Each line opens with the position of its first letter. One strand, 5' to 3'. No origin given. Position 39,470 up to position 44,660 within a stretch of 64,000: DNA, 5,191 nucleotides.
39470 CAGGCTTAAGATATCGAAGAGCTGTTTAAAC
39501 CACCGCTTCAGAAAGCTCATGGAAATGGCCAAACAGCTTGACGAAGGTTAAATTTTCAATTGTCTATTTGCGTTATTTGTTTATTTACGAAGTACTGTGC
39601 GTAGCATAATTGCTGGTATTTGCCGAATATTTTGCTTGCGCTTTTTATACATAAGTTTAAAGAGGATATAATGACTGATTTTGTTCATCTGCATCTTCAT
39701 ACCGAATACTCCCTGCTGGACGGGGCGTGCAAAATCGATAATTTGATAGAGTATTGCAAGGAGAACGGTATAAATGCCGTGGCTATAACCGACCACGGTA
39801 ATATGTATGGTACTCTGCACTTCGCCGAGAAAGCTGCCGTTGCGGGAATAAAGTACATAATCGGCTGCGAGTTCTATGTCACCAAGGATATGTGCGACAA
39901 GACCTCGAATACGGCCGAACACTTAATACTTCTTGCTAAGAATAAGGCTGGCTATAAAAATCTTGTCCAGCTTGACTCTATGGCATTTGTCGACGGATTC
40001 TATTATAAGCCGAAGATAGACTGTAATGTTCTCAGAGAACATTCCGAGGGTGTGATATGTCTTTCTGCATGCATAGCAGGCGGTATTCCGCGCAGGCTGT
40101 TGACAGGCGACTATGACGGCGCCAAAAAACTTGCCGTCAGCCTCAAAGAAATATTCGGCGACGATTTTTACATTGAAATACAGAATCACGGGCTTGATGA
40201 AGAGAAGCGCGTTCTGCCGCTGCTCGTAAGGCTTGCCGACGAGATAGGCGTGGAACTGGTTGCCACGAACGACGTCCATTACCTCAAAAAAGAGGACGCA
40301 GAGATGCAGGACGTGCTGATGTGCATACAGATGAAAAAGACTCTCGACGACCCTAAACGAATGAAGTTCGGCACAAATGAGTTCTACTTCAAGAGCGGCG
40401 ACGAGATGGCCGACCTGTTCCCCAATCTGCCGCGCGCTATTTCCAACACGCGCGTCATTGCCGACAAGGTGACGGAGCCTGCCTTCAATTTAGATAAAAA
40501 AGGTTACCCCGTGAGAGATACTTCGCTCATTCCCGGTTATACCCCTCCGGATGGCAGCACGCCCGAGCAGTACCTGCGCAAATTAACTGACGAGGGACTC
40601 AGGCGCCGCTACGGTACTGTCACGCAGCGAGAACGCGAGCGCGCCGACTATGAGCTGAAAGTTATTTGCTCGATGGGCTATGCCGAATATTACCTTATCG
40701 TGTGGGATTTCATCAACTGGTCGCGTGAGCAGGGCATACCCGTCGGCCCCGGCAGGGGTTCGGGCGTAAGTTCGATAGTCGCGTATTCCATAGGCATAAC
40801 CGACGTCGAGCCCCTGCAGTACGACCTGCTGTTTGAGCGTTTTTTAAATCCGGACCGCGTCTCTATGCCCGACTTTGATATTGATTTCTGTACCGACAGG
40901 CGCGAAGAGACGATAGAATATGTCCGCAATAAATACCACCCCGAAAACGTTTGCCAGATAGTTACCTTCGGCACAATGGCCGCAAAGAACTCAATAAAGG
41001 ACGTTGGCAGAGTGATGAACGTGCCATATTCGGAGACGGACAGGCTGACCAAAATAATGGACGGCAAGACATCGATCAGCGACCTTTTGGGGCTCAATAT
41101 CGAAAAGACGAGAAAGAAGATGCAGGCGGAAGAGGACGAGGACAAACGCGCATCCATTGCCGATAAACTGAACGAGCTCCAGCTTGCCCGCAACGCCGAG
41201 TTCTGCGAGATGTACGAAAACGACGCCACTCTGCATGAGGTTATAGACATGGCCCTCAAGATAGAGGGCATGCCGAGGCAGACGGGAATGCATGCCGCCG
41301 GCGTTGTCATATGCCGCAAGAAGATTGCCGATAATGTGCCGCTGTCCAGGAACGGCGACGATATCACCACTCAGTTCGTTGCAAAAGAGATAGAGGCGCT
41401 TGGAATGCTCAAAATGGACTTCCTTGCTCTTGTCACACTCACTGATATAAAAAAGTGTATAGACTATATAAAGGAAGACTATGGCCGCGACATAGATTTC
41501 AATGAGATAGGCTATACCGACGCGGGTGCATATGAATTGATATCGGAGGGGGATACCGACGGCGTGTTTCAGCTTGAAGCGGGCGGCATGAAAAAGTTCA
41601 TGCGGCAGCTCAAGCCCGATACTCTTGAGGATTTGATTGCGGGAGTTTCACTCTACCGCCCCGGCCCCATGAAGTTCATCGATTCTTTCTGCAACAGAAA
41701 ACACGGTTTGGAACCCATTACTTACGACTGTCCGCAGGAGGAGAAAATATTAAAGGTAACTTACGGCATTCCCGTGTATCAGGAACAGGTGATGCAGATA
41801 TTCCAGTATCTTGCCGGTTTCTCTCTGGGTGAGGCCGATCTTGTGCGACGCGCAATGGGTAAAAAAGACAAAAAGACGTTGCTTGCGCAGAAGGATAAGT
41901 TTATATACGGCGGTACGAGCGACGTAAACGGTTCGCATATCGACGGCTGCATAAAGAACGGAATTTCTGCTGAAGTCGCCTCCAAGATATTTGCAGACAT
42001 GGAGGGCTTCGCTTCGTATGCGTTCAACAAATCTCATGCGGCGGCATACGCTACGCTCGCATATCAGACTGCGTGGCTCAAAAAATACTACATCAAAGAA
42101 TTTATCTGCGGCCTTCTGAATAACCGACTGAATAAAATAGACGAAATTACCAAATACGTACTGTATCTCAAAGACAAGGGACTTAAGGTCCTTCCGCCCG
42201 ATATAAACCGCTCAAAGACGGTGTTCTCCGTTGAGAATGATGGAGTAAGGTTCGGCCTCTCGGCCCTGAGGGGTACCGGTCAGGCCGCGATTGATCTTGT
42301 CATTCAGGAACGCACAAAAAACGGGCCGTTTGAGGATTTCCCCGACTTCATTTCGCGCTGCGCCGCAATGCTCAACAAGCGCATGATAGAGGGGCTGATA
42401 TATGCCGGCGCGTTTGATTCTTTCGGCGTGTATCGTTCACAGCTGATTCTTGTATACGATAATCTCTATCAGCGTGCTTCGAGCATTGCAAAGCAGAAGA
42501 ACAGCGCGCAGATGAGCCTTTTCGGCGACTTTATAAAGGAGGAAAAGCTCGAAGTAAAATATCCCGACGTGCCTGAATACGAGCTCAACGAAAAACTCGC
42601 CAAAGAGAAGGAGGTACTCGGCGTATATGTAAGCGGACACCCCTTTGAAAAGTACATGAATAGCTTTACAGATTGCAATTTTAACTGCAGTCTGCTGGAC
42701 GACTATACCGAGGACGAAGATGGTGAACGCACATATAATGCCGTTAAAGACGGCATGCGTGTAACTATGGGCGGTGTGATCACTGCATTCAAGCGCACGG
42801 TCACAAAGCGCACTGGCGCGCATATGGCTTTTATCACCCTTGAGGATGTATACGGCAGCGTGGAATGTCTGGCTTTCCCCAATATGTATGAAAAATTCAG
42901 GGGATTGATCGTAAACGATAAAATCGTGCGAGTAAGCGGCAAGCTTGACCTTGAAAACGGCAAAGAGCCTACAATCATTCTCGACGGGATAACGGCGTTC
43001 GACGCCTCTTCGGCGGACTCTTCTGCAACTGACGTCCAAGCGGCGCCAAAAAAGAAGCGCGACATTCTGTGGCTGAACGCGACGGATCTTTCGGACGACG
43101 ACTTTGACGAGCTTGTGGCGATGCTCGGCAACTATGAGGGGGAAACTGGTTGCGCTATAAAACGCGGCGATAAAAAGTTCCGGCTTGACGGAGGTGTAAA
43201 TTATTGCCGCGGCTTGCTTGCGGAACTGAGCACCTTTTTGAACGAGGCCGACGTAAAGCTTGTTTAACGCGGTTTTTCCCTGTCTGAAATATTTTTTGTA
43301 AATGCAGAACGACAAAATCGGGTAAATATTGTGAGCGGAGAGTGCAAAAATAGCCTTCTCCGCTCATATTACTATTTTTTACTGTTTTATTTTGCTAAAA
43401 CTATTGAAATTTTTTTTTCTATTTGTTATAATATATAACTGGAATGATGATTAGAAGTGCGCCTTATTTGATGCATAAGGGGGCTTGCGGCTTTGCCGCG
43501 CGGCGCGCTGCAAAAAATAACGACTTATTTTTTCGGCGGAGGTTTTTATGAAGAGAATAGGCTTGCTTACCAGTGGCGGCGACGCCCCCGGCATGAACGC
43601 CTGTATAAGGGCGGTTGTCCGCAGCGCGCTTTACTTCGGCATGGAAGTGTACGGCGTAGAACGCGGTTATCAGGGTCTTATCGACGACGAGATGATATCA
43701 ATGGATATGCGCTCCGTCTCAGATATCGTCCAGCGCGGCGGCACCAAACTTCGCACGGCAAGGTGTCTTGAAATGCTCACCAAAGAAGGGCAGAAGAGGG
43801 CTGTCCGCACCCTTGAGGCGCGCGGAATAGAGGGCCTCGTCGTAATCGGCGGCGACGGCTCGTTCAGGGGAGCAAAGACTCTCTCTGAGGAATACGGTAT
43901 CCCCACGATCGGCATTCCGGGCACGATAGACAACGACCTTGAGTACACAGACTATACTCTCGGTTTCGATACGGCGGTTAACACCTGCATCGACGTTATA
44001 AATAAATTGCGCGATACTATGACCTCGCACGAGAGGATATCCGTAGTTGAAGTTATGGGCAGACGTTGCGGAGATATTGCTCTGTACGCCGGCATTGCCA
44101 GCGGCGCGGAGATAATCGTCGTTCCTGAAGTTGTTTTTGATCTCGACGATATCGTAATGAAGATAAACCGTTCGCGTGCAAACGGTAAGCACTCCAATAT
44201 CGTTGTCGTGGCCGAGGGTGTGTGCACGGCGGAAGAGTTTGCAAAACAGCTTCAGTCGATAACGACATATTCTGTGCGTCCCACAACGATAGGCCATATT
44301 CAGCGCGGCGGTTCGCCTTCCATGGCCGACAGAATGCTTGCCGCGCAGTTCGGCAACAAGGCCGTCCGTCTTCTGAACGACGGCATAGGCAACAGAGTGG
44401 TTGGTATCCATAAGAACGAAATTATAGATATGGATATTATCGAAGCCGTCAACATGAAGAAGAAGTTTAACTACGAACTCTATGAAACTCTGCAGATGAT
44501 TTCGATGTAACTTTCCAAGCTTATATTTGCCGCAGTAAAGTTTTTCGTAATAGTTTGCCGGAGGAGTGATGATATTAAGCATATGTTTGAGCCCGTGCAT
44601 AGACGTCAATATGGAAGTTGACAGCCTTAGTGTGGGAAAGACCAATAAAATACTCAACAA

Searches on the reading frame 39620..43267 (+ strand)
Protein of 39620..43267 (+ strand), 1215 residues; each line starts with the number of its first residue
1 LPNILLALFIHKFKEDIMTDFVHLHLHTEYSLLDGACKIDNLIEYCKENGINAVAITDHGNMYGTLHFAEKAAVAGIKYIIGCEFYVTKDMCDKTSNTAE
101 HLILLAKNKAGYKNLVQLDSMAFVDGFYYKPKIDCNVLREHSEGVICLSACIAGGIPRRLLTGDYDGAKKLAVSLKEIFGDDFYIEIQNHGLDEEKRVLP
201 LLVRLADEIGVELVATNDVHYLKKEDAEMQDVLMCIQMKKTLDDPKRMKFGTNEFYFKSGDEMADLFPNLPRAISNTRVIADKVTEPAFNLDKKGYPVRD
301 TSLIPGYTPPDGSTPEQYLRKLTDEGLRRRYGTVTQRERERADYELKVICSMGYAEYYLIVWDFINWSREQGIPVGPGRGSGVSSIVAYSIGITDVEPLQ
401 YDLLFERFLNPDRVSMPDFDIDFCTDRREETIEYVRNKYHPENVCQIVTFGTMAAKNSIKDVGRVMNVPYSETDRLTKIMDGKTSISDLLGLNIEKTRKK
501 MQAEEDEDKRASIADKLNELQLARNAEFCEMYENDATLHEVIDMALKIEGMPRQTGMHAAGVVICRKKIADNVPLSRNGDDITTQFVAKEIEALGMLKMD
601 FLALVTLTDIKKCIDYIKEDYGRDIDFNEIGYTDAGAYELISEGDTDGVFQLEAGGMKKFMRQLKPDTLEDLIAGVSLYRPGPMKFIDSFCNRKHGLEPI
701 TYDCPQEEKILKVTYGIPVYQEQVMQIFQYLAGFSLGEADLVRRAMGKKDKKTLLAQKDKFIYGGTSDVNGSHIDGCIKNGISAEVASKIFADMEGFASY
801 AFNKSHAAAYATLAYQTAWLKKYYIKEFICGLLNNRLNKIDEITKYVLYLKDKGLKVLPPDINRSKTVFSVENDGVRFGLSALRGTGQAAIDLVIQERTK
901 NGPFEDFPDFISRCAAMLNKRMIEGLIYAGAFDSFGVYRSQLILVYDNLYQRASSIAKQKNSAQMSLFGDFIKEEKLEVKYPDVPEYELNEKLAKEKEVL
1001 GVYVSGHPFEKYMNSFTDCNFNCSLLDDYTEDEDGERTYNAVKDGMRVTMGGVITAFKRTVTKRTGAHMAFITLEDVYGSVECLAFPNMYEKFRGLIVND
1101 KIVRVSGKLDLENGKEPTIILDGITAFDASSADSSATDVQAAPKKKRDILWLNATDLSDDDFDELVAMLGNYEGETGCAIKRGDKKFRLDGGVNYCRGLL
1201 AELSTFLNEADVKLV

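Call 56: search_protein_families(library=pfam, proteins=[window:39620-43267:+])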
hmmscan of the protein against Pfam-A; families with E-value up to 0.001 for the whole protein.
window:39620-43267:+ (1215 aa): 5 families
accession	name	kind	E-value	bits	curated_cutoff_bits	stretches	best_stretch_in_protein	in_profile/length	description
PF07733.18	DNA_pol3_alpha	-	2.1e-94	316.4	23.9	1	317-603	1-260/260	Bacterial DNA polymerase III alpha NTPase domain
PF17657.6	DNA_pol3_finger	-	1.4e-57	194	22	1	606-765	1-162/166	Bacterial DNA polymerase III alpha subunit finger domain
PF02811.25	PHP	-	3.5e-54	184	26.4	1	23-190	1-164/164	PHP domain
PF14579.12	HHH_6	-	3.3e-28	98.2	25.6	1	854-942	1-90/90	Helix-hairpin-helix motif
PF01336.31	tRNA_anti-codon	-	1.9e-12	47.4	27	1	1048-1125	1-73/75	OB-fold nucleic acid binding domain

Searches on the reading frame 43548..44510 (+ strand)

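Call 47: search_protein_families(library=pfam, proteins=[window:43548-44510:+], max_evalue=0.001)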
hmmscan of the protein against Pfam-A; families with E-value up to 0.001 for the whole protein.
window:43548-44510:+ (320 aa): 2 families
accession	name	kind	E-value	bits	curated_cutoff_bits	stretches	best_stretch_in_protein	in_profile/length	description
PF00365.25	PFK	-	2.9e-110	368.4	30.9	1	3-276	1-277/277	Phosphofructokinase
PF01513.26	NAD_kinase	-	7.6e-06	26.7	25.5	1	79-124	59-103/130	ATP-NAD kinase N-terminal domain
